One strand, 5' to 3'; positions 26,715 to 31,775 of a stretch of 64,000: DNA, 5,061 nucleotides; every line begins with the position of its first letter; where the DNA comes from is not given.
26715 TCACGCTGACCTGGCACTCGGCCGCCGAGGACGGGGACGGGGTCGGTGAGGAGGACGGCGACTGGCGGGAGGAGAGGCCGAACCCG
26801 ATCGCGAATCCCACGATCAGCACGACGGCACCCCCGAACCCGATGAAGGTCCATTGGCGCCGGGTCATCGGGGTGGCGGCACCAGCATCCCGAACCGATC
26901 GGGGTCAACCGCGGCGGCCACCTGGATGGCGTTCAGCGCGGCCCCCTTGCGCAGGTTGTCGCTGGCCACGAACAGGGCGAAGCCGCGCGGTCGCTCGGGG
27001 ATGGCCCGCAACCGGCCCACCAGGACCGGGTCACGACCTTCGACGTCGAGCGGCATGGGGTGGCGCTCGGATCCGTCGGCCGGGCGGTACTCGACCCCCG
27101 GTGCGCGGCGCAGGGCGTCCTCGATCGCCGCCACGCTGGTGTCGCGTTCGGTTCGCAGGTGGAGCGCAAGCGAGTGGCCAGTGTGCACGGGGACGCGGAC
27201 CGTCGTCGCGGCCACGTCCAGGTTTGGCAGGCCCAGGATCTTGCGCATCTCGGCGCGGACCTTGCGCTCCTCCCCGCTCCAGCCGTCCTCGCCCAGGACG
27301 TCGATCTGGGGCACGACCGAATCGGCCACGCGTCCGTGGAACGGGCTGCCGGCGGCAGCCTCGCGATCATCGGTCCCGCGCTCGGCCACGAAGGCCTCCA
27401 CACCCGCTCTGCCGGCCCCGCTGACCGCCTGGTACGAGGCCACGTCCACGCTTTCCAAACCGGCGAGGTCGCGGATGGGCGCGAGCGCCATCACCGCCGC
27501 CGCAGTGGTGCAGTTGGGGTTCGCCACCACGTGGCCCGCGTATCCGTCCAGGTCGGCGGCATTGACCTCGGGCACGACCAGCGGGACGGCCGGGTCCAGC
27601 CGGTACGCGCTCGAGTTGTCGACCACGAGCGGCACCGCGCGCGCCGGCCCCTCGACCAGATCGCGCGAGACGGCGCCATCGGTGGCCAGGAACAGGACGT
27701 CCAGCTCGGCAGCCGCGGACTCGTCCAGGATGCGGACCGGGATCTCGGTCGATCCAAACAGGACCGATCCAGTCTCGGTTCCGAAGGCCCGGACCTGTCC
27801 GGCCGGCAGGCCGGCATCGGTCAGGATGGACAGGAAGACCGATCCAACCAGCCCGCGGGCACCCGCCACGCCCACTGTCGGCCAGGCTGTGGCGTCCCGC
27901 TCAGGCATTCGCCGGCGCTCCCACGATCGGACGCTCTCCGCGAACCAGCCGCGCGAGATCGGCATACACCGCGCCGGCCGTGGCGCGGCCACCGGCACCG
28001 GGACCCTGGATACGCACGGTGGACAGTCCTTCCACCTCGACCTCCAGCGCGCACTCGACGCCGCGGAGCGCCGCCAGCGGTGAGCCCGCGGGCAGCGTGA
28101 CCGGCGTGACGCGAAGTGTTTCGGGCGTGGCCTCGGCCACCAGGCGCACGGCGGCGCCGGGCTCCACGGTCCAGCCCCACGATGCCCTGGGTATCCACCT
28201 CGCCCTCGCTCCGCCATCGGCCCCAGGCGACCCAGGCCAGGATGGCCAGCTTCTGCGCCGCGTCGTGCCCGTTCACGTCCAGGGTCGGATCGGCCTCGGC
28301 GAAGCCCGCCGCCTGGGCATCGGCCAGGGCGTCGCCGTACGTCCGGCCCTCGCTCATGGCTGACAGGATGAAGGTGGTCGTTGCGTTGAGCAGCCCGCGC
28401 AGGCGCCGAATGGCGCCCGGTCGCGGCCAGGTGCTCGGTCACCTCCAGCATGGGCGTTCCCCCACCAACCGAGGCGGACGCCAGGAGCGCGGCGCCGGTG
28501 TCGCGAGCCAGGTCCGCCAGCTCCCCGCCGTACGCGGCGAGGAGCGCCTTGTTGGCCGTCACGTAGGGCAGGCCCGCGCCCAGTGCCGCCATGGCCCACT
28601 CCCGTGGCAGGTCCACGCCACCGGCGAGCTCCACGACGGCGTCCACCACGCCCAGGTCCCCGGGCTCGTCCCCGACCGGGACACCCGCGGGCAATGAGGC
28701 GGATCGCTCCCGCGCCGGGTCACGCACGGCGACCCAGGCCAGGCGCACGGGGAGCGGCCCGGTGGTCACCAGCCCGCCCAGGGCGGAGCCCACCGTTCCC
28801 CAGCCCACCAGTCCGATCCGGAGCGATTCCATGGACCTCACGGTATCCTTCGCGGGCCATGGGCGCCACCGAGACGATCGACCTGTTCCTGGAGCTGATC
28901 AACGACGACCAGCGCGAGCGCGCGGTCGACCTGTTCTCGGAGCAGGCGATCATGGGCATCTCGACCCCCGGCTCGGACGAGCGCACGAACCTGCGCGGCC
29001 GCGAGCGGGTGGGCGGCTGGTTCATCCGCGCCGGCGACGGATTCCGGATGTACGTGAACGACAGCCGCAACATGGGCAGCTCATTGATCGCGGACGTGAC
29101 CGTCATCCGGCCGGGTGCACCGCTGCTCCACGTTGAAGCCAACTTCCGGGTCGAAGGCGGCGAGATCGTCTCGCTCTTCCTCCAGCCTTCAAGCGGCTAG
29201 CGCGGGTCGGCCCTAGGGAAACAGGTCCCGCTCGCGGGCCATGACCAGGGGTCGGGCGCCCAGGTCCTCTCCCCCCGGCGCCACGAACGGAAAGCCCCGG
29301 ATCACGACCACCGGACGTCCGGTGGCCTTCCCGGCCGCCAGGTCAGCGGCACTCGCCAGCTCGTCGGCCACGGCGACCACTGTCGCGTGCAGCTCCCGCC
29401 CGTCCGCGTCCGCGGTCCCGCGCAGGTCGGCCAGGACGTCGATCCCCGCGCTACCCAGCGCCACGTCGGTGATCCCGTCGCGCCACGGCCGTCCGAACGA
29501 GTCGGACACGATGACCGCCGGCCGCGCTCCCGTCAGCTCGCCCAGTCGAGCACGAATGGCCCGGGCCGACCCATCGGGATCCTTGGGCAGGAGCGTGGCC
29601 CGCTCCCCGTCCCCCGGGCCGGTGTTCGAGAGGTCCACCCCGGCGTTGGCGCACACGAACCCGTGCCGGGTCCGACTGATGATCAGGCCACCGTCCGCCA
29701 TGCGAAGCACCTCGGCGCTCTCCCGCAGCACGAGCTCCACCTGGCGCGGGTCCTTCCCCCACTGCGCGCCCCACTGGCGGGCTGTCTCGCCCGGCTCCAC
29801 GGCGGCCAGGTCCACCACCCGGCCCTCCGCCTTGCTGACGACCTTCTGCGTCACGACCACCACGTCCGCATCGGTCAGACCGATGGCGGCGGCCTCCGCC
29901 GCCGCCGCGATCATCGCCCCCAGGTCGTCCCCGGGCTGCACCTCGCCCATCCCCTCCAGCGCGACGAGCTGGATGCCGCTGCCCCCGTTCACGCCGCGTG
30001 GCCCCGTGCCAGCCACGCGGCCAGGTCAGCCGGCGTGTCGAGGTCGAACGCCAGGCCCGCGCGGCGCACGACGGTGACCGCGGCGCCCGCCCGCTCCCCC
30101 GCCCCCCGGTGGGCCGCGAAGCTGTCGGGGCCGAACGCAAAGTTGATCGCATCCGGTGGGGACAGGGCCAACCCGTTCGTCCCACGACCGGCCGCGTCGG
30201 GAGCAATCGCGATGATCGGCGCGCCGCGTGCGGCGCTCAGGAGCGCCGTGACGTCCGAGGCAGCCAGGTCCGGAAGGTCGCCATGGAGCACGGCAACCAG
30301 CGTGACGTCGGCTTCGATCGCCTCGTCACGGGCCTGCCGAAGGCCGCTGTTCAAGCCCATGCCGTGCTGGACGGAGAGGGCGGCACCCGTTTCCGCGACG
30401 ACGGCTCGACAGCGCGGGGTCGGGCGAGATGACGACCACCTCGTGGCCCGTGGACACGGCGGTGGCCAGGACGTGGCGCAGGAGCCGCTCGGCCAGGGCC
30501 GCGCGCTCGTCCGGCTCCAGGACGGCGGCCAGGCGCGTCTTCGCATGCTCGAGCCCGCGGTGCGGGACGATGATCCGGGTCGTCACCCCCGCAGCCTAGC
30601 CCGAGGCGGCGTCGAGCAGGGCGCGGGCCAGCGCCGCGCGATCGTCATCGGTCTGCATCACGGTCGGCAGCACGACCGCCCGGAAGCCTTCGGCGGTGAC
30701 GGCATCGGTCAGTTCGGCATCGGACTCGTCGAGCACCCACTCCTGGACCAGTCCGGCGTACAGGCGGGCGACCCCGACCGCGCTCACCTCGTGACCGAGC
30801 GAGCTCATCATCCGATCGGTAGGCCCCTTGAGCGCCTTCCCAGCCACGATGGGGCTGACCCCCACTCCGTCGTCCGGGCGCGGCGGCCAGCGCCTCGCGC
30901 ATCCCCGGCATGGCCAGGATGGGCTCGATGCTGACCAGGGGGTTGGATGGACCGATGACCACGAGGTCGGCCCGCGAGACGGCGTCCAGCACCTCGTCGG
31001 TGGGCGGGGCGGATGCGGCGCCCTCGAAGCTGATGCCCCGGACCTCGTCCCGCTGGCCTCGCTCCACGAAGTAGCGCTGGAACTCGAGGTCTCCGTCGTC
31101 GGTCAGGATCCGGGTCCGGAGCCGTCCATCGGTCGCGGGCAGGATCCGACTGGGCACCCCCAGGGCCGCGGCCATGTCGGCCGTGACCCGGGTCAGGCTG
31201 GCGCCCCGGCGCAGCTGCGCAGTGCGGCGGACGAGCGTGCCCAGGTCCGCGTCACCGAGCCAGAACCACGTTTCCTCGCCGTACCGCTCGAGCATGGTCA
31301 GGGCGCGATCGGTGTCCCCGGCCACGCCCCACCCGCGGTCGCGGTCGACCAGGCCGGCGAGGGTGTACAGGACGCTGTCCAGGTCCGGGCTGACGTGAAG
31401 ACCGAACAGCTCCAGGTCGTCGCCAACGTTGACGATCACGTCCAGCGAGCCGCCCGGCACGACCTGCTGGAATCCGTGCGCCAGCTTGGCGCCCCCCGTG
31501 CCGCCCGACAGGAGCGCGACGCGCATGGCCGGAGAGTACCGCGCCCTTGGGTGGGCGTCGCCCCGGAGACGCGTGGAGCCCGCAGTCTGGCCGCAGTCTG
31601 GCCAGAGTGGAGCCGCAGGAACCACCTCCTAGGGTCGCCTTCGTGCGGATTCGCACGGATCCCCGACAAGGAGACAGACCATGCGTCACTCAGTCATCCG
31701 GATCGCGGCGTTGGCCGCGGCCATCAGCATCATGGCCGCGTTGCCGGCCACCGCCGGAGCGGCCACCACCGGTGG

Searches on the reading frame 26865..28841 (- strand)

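Call 58: search_protein_families(library=pfam, proteins=[window:26865-28841:-], max_evalue=0.0001)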
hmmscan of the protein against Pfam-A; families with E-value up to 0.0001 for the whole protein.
window:26865-28841:- (658 aa): 3 families
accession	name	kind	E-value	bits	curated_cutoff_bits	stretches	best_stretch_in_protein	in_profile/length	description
PF02774.23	Semialdhyde_dhC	-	2.5e-39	135.8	26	1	453-632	1-184/184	Semialdehyde dehydrogenase, dimerisation domain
PF01118.30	Semialdhyde_dh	-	1.7e-18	67.6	26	1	322-432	1-119/121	Semialdehyde dehydrogenase, NAD binding domain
PF03447.22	NAD_binding_3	-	4.6e-11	43.9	24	1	13-119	1-113/116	Homoserine dehydrogenase, NAD binding domain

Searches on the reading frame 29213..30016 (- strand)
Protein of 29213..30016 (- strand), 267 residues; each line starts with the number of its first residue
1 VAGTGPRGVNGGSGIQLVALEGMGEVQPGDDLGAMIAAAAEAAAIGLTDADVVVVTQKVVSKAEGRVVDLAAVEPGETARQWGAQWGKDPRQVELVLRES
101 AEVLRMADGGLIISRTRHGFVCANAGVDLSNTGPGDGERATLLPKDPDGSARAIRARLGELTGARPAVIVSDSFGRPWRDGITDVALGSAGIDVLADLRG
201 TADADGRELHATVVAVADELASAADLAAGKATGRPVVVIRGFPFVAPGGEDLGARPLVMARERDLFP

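Call 58: search_protein_families(library=pfam, proteins=[window:29213-30016:-], max_evalue=0.0001)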
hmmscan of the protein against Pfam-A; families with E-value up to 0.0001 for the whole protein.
window:29213-30016:- (267 aa): 1 family
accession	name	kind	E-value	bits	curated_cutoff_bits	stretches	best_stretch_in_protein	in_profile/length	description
PF01996.21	F420_ligase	-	7.8e-72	241.7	25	1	24-241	5-218/218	F420-0:Gamma-glutamyl ligase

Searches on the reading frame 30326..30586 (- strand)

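Call 58: search_protein_families(library=pfam, proteins=[window:30326-30586:-], max_evalue=0.0001)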
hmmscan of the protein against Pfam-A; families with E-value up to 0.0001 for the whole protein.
window:30326-30586:- (86 aa): 1 family
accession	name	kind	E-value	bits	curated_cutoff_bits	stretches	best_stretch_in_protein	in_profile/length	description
PF01983.22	CofC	-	1.5e-06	28.1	22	1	3-57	1-53/217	Guanylyl transferase CofC like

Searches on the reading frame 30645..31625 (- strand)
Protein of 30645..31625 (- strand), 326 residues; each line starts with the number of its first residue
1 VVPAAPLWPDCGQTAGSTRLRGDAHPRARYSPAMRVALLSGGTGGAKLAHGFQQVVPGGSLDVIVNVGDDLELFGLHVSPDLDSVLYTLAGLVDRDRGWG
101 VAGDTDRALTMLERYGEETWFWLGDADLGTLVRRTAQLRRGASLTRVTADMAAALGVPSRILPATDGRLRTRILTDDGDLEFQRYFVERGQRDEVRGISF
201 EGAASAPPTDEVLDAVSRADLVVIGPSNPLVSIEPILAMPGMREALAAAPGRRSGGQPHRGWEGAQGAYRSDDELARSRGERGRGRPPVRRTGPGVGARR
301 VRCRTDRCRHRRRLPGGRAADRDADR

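Call 58: search_protein_families(library=pfam, proteins=[window:30645-31625:-], max_evalue=0.0001)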
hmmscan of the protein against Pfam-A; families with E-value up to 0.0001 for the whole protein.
window:30645-31625:- (326 aa): 1 family
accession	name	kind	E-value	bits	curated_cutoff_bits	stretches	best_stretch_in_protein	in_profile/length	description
PF01933.23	CofD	-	1.3e-38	133.3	30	1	36-249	1-206/290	2-phospho-L-lactate transferase CofD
